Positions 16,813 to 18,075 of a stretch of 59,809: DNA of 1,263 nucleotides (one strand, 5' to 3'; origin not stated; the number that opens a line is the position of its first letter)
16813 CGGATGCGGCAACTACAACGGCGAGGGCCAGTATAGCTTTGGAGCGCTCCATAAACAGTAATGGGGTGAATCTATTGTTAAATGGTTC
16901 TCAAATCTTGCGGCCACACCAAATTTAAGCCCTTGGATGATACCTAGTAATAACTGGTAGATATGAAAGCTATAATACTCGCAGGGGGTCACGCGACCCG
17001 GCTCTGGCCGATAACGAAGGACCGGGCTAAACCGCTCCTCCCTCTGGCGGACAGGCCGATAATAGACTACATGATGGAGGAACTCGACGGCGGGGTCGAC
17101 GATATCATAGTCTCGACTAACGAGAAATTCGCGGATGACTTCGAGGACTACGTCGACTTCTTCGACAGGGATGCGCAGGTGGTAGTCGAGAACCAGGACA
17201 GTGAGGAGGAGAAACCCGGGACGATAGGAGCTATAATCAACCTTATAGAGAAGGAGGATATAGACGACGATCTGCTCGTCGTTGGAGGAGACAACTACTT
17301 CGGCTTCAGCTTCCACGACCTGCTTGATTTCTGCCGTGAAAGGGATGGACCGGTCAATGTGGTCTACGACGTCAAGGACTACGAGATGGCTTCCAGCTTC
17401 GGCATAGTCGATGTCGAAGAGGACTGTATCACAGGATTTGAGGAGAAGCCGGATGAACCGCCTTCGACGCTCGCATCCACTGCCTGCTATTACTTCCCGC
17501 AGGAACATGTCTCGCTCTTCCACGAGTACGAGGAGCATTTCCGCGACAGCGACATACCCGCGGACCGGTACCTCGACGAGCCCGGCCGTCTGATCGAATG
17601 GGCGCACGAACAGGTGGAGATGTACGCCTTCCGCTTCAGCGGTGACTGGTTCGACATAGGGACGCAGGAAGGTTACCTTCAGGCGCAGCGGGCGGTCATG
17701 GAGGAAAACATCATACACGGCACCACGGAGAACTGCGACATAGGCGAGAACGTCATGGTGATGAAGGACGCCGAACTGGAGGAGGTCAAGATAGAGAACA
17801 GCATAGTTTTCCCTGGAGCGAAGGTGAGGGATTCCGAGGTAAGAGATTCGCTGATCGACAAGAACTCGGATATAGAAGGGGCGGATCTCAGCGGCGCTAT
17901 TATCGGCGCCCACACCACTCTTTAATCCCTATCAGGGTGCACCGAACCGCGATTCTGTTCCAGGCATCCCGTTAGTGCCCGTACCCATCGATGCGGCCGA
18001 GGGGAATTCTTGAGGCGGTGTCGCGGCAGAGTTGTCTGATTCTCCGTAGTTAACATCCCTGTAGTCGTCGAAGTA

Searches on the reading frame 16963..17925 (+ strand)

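Call 46: search_protein_families(library=pfam, proteins=[window:16963-17925:+], max_evalue=0.0001)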
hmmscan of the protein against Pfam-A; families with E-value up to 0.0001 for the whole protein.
window:16963-17925:+ (320 aa): 2 families
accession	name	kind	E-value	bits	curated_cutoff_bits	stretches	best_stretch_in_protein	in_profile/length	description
PF00483.29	NTP_transferase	-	2.3e-41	142.5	21.2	1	2-246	1-243/245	Nucleotidyl transferase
PF12804.13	NTP_transf_3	-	1.2e-10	42.3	27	1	3-113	1-98/160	MobA-like NTP transferase domain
